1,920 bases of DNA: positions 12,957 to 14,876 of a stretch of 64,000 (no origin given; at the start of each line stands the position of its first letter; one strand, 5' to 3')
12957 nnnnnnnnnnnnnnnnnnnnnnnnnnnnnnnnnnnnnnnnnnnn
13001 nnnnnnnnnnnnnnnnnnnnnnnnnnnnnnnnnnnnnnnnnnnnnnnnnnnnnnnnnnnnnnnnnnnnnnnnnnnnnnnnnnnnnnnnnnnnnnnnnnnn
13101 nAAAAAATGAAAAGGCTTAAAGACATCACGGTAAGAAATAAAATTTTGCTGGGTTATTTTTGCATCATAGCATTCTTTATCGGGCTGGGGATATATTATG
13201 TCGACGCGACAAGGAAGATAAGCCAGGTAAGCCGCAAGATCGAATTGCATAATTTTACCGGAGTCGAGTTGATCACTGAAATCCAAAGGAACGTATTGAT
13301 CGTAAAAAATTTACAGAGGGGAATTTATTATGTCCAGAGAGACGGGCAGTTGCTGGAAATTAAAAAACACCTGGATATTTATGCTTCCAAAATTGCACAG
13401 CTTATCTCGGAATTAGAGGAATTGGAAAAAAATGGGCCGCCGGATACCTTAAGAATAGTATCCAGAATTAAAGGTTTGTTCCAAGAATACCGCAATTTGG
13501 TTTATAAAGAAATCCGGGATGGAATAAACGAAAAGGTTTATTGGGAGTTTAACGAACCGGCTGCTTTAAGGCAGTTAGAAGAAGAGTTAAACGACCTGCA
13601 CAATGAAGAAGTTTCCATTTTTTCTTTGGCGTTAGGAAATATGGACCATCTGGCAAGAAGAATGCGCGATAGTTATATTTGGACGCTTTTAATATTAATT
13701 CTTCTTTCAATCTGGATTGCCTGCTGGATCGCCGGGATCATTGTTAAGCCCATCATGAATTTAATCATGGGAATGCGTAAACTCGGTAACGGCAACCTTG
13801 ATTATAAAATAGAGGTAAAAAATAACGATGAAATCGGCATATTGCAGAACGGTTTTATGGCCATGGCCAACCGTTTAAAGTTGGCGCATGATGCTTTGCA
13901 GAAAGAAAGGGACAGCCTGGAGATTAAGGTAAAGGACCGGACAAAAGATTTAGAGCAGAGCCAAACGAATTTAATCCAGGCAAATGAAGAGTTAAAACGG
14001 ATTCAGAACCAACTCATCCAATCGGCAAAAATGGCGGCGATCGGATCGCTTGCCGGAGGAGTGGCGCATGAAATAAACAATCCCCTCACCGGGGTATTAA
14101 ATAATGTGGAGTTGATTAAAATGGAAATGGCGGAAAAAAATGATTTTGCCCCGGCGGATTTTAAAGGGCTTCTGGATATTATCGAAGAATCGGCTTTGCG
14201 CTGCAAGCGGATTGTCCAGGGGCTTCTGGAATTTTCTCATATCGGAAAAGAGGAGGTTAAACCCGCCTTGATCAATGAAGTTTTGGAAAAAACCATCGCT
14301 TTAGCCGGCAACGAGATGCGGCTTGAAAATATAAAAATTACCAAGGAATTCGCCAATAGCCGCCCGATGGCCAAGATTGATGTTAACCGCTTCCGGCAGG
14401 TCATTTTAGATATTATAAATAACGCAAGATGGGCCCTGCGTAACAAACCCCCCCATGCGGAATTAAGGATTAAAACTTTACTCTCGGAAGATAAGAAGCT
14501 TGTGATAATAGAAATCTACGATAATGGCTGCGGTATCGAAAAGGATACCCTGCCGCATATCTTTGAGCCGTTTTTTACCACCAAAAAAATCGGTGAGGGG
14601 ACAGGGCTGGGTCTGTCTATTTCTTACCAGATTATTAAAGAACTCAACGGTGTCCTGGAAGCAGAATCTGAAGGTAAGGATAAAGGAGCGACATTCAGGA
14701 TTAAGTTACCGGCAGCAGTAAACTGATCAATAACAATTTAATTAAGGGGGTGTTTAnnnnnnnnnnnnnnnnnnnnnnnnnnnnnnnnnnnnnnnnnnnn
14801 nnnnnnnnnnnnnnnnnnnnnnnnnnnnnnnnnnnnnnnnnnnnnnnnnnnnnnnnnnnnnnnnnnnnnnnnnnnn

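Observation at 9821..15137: Extracytoplasmic ApbE + stand-alone FMN-binding protein wired to a HAMP histidine kinase and two CheY-like receivers: a candidate flavin-based periplasmic redox sensor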

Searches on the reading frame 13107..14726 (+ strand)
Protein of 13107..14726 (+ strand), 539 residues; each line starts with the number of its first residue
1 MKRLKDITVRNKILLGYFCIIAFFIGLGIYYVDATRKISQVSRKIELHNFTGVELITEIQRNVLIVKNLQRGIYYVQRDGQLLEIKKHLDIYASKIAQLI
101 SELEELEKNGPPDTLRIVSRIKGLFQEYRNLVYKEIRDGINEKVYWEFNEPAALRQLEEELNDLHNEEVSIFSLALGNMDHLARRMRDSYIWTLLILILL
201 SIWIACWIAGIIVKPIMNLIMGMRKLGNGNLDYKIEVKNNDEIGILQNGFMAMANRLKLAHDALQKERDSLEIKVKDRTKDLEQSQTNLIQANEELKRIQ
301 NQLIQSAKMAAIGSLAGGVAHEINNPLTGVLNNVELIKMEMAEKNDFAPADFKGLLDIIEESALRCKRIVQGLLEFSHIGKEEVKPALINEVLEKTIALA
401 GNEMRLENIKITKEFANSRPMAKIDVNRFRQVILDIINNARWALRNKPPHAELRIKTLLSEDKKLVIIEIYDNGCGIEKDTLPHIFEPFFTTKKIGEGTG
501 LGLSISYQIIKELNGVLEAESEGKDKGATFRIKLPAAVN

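Call 3: search_protein_families(library=pfam, proteins=[window:13107-14726:+], max_evalue=0.01)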
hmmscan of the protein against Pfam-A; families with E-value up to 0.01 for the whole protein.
window:13107-14726:+ (539 aa): 3 families
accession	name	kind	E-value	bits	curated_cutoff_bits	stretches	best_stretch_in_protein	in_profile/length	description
PF02518.31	HATPase_c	-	2.4e-21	76.7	26.4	1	425-536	2-109/111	Histidine kinase-, DNA gyrase B-, and HSP90-like ATPase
PF00512.31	HisKA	-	2.9e-13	50.1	26.9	1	314-380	4-64/66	His Kinase A (phospho-acceptor) domain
PF00672.30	HAMP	-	1.5e-09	38.5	25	1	207-258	1-52/53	HAMP domain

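Call 4: search_protein_families(library=ncbifam, proteins=[window:13107-14726:+], max_evalue=0.01)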
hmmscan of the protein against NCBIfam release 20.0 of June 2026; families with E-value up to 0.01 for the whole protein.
window:13107-14726:+ (539 aa): 86 families (the best 25 are shown)
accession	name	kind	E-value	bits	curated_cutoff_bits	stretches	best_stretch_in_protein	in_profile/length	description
NF008468.0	PRK11360.1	equivalog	2.5e-52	178.1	646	1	295-536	379-608/616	two-component system sensor histidine kinase AtoS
NF052574.1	HisKinEspCMyxo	equivalog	5.2e-45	153.9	1200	1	297-537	402-638/785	serine histidine kinase EspC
NF046020.1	HisKinCckABruc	equivalog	4.9e-42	143.8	1000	1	294-537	462-708/868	cell cycle histidine kinase CckA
NF046026.1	HisKinCckACaul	equivalog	1.4e-40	139.1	1000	1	289-538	280-534/678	cell cycle histidine kinase CckA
NF010411.0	PRK13837.1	equivalog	1.9e-40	138.7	647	1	290-536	428-675/828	two-component system VirA-like sensor kinase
NF038348.1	T2SS_HK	subfamily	3.1e-40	138.2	450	2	345-536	390-573/574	histidine kinase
NF052573.1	HisKinEspAMyxo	equivalog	3.8e-39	134.3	1400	1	294-537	366-612/755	serine histidine kinase EspA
NF033092.0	HK_WalK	equivalog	4.4e-39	134.5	725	2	318-535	378-593/594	cell wall metabolism sensor histidine kinase WalK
NF007688.0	PRK10364.1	equivalog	2e-37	129.1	479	1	296-538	224-453/460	two-component system sensor histidine kinase ZraS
NF047466.1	hybrid_RR_LvrB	exception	1.5e-36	126.4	500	1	277-535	118-375/377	hybrid histidine kinase/response regulator LvrB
TIGR02956.1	TMAO_torS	equivalog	1.3e-35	122.9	676.5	1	58-536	205-682/967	TMAO reductase system sensor histidine kinase/response regulator TorS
NF010076.0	PRK13557.1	subfamily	4.4e-33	114.5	631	1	300-537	151-395/540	histidine kinase famiy protein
NF041777.1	sens_FixL_Rhizob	equivalog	4.1e-32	111.5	850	1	287-538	237-483/485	sensor protein FixL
NF053867.1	SprKinKinDBac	equivalog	7.6e-30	103.8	775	1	290-537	267-498/500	sporulation kinase KinD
NF011874.0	PRK15347.1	equivalog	1.8e-29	102.4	852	1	189-535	298-613/921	two component system sensor kinase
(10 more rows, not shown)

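Call 39: find_homologous_proteins(query=window:13107-14726:+, max_evalue=1e-30)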
Query window:13107-14726:+ (539 aa): 2698 proteins with E <= 1e-30 among 8000 candidates; the best 120 are listed.
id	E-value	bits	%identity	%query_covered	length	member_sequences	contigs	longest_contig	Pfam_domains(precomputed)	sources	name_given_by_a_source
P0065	0.0e+0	1177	100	100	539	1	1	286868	PF00672.31,PF02518.32,PF00512.32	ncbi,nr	ncbi:MAG: ATP-binding protein [Candidatus Omnitrophica bacterium]|nr:ATP-binding protein [Candidatus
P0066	4.3e-284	961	82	100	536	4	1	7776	PF00672.31,PF02518.32,PF00512.32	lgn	-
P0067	3.2e-273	925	80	99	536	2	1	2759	PF00672.31,PF02518.32,PF00512.32,PF14501.13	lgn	-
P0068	6.3e-272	921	80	100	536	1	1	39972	PF00672.31,PF02518.32,PF00512.32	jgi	-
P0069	4.9e-270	915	79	100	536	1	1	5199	PF00672.31,PF02518.32,PF00512.32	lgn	-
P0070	8.4e-269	911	78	100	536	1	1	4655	PF00672.31,PF02518.32,PF00512.32,PF14501.13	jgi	-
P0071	3.1e-258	876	76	100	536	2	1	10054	PF00672.31,PF02518.32,PF00512.32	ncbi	-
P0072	2.6e-195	668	61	99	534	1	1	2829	PF00672.31,PF02518.32,PF00512.32,PF14501.13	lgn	-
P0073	7.4e-194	663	60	99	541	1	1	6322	PF00672.31,PF02518.32,PF00512.32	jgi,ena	-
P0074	7.8e-168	577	54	99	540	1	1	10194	PF00672.31,PF02518.32,PF00512.32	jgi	-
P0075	9.4e-153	528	51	99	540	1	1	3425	PF00672.31,PF02518.32,PF00512.32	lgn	-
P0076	2.7e-148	513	50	99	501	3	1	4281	PF00672.31,PF12729.14,PF02518.32,PF00512.32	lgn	-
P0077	9.2e-144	498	49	99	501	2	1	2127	PF00672.31,PF02518.32,PF00512.32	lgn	-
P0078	1.0e-142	495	49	99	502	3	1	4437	PF00672.31,PF02518.32,PF00512.32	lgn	-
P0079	2.5e-126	441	48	50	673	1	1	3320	PF00672.31,PF13426.14,PF08448.17,PF02518.32,PF00512.32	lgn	-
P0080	4.1e-118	413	49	47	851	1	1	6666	PF00672.31,PF08447.19,PF13426.14,PF13188.14,PF08448.17,PF02518.32,PF00512.32,PF00989.32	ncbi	-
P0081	3.8e-104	367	41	99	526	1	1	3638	PF00672.31,PF02518.32,PF00512.32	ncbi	-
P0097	6.3e-83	297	42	77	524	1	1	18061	PF00672.31,PF02518.32,PF00512.32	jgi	jgi:two-component system, NtrC family, sensor kinase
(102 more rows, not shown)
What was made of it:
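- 13107..14726 (+): Sensor histidine kinase: TM1, four-helix-bundle periplasmic domain, TM2, HAMP, HisKA (His321), HATPase_c. Full-length orthologues P0065-P0078 (call 39).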

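Call 40: find_encoding_contigs(protein=P0076, flank=6000, max_places=2)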
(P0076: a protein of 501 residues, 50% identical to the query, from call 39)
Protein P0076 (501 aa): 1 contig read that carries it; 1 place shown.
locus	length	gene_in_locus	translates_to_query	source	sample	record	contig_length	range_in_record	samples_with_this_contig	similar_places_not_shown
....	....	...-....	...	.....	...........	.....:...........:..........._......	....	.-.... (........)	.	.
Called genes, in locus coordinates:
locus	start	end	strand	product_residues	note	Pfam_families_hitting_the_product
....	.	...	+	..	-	?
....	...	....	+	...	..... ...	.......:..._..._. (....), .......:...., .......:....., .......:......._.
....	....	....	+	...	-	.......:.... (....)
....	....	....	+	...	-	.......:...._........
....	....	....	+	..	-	?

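Call 41: find_encoding_contigs(protein=P0075, flank=6000, max_places=2)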
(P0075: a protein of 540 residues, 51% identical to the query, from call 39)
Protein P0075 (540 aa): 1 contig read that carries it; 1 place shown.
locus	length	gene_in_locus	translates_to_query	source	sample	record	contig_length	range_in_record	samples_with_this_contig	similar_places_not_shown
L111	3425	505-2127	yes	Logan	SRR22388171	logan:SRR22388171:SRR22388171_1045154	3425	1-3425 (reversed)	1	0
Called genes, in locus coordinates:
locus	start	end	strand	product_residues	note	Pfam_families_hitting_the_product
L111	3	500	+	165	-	?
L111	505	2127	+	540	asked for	PF00672:HAMP, PF00512:HisKA, PF02518:HATPase_c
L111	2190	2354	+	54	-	PF01165:Ribosomal_S21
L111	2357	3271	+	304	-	PF01261:AP_endonuc_2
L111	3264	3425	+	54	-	?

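Call 42: find_encoding_contigs(protein=P0081, flank=6000, max_places=2)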
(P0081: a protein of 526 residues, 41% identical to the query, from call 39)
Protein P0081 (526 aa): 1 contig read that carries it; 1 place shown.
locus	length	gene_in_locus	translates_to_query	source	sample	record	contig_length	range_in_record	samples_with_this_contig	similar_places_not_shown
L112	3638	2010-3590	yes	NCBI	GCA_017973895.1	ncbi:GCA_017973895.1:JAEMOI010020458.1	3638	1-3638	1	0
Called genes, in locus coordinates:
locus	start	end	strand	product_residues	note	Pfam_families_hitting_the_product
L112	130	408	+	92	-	PF00482:T2SSF (weak)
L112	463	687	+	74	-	PF00072:Response_reg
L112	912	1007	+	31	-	-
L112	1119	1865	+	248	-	PF00072:Response_reg, PF07238:PilZ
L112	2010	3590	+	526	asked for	PF00672:HAMP, PF00512:HisKA, PF02518:HATPase_c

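Call 43: find_encoding_contigs(protein=P0097, flank=6000, max_places=2)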
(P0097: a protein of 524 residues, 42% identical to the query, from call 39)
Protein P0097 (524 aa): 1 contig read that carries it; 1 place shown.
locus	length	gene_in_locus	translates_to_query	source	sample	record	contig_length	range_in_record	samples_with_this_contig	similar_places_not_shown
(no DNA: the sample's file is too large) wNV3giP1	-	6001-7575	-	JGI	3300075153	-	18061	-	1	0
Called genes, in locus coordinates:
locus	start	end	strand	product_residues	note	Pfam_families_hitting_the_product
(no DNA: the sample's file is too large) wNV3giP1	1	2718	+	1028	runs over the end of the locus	PF00873:ACR_tran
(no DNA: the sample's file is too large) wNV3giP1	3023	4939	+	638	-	PF07715:Plug, PF00593:TonB_dep_Rec_b-barrel, PF14905:OMP_b-brl_3 (weak)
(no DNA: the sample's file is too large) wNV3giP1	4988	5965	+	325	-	PF04392:ABC_sub_bind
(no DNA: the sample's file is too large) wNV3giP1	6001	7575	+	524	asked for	PF00672:HAMP, PF00512:HisKA, PF02518:HATPase_c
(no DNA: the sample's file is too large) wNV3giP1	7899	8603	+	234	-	PF02525:Flavodoxin_2, PF03358:FMN_red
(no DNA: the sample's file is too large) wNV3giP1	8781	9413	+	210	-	PF02163:Peptidase_M50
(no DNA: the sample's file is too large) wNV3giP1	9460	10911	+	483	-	PF00512:HisKA, PF02518:HATPase_c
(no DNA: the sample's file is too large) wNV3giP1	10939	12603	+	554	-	PF00512:HisKA, PF02518:HATPase_c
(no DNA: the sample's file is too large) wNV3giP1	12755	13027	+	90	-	PF00313:CSD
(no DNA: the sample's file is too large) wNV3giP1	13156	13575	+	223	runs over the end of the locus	PF00072:Response_reg, PF00486:Trans_reg_C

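Call 48: find_encoding_contigs(protein=P0080, flank=6000, max_places=2)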
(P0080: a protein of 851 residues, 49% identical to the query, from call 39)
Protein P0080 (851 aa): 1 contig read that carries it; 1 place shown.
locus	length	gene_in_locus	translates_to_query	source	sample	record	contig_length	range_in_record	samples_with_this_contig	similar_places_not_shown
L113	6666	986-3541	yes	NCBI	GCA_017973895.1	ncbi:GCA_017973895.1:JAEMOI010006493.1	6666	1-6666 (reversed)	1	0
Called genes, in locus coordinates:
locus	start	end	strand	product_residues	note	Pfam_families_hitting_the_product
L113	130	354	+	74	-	PF01206:TusA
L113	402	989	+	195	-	PF04205:FMN_bind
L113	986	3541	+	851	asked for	PF00672:HAMP, PF00989:PAS (weak), PF08448:PAS_4 (weak), PF13426:PAS_9, PF00989:PAS, PF13426:PAS_9, PF00512:HisKA, PF02518:HATPase_c, +2 more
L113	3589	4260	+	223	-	PF01169:GDT1, PF01925:TauE (faint), PF01169:GDT1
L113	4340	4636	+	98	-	-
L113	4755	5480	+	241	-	-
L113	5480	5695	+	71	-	PF00990:GGDEF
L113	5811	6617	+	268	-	-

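Call 49: find_encoding_contigs(protein=P0079, flank=6000, max_places=2)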
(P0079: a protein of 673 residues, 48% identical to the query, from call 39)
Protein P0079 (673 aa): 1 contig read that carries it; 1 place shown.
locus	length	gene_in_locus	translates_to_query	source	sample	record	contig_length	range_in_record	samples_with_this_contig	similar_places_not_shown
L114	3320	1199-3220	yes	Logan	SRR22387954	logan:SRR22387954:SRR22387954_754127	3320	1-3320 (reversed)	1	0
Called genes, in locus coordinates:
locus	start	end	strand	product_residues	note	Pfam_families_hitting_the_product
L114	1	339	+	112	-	?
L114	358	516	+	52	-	-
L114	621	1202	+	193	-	PF04205:FMN_bind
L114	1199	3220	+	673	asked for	PF00672:HAMP, PF08448:PAS_4, PF13426:PAS_9, PF00512:HisKA, PF02518:HATPase_c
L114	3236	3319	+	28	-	?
